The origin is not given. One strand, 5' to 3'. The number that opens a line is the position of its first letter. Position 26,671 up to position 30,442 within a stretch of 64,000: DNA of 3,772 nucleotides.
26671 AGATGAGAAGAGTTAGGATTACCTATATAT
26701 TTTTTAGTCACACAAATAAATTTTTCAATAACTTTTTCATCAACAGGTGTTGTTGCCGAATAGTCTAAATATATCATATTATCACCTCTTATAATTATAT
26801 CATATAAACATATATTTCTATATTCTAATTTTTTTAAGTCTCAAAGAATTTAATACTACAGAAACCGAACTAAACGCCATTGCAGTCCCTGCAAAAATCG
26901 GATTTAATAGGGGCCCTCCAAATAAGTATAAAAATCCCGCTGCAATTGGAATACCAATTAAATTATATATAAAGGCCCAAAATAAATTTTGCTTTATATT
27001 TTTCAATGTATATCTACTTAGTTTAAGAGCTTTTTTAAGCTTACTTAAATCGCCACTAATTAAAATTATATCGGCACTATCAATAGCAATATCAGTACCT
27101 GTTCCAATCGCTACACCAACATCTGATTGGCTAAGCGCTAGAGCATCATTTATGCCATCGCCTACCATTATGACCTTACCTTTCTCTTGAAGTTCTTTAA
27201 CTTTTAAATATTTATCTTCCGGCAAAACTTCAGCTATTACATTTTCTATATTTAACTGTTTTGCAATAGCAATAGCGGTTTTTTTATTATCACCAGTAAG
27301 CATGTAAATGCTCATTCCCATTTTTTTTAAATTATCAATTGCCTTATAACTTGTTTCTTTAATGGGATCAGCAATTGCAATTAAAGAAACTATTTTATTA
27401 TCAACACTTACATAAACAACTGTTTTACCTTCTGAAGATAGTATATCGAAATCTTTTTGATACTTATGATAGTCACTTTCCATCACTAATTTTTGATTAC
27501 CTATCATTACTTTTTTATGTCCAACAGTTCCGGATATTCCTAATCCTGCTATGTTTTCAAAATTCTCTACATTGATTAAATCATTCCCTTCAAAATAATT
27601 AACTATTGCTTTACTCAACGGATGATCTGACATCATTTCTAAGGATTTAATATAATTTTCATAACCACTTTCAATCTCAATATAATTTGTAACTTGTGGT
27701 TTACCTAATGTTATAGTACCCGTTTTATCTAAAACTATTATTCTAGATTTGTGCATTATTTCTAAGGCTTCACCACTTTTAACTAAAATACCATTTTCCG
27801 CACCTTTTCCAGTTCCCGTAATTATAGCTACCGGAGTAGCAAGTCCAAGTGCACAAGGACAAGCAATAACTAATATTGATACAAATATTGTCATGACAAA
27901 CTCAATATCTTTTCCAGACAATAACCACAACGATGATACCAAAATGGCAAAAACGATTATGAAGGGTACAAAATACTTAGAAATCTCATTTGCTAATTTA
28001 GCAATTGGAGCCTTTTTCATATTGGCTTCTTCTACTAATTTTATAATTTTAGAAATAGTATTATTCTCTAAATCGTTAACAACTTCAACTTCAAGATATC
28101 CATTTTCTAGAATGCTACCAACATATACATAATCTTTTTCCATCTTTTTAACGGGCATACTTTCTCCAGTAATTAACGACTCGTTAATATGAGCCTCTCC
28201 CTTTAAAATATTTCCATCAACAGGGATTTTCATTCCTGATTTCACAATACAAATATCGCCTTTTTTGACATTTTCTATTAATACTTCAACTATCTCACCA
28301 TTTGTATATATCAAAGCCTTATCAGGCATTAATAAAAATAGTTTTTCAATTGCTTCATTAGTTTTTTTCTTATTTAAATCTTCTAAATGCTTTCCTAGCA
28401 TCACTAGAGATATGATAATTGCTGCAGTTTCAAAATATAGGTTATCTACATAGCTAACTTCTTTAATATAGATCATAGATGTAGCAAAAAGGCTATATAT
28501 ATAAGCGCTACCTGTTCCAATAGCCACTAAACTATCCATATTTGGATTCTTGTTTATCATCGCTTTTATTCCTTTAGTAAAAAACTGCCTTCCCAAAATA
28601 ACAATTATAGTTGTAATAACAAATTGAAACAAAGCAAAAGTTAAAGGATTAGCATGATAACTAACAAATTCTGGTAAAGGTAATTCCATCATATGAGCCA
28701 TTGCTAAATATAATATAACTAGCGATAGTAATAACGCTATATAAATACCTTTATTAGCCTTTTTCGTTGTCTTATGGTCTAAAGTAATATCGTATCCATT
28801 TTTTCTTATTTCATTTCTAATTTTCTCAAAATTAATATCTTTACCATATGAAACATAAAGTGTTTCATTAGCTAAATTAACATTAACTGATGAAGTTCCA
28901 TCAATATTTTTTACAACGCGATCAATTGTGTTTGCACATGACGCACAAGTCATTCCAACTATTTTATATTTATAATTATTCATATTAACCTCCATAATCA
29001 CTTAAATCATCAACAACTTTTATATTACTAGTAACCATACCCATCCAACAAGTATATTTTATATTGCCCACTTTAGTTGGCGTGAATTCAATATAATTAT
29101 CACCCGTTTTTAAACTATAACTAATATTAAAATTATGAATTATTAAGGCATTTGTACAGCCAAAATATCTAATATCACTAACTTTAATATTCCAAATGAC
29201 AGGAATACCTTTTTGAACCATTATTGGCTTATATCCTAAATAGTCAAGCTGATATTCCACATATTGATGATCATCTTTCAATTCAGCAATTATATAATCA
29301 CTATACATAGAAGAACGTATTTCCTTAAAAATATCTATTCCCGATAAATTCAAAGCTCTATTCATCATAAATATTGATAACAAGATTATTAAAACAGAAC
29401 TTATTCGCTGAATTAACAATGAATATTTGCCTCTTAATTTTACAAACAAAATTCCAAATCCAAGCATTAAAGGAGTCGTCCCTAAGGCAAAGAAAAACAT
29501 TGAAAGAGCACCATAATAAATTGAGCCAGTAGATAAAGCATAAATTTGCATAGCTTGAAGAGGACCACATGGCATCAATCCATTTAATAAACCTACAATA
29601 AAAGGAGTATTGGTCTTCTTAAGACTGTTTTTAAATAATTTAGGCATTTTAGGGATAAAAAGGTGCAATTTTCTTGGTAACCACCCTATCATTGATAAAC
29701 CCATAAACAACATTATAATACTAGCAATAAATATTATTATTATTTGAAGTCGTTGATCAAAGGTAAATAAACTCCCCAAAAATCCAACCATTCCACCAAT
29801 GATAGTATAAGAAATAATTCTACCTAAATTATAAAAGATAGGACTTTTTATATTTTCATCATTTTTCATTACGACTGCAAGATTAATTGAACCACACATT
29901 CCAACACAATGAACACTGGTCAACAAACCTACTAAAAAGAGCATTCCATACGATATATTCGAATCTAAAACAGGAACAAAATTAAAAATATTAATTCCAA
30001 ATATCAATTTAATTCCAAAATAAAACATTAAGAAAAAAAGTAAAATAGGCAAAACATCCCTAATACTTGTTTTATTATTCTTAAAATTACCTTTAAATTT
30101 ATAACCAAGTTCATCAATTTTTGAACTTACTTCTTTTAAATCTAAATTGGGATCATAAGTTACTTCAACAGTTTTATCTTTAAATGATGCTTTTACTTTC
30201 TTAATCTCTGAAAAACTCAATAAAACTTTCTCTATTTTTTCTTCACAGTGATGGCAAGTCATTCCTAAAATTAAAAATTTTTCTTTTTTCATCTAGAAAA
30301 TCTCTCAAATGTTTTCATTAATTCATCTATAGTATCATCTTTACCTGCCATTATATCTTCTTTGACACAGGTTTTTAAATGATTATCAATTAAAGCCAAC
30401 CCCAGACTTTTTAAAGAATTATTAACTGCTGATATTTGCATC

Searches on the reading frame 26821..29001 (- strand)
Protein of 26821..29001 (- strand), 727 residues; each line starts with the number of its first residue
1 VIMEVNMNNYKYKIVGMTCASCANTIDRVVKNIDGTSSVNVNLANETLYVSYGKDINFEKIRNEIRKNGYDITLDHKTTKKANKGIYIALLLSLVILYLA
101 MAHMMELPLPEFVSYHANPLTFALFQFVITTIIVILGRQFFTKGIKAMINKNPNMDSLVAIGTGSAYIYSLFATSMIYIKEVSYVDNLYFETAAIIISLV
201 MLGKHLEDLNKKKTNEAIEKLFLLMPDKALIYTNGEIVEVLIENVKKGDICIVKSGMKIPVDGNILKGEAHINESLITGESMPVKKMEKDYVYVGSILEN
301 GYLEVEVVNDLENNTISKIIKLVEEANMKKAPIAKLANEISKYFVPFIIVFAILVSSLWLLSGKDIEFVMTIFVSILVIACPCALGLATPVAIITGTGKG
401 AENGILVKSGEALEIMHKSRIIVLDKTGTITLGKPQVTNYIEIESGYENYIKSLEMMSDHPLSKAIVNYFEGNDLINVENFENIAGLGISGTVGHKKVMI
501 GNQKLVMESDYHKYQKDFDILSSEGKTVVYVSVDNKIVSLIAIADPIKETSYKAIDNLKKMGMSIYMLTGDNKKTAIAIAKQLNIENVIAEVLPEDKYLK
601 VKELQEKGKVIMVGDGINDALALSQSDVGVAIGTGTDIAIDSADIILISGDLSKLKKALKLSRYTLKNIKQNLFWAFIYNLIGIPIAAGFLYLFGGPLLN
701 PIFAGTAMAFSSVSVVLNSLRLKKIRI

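Call 28: search_protein_families(library=pfam, max_evalue=0.00001, proteins=[window:26821-29001:-])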
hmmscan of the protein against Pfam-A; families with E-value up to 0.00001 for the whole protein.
window:26821-29001:- (727 aa): 3 families
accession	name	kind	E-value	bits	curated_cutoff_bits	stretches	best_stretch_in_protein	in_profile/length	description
PF00122.25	E1-E2_ATPase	-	2.7e-54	183.9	28.1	1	224-402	2-180/181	E1-E2 ATPase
PF00702.32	Hydrolase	-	5e-36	125.3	26.4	1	420-626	2-190/191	haloacid dehalogenase-like hydrolase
PF00403.32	HMA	-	7.1e-13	49.2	24.8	1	12-71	2-62/62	Heavy-metal-associated domain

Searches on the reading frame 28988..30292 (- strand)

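Call 28: search_protein_families(library=pfam, max_evalue=0.00001, proteins=[window:28988-30292:-])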
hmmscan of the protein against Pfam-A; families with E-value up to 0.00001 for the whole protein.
window:28988-30292:- (435 aa): 3 families
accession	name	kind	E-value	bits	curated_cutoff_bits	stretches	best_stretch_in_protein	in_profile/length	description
PF13386.12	DsbD_2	-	4.7e-51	174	24.9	1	118-307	2-198/199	Cytochrome C biogenesis protein transmembrane region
PF00403.32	HMA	-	6.2e-15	55.8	24.8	1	7-65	3-62/62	Heavy-metal-associated domain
PF02683.22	DsbD_TM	-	1.1e-09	38.3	27.1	1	109-313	28-218/219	Cytochrome C biogenesis protein transmembrane domain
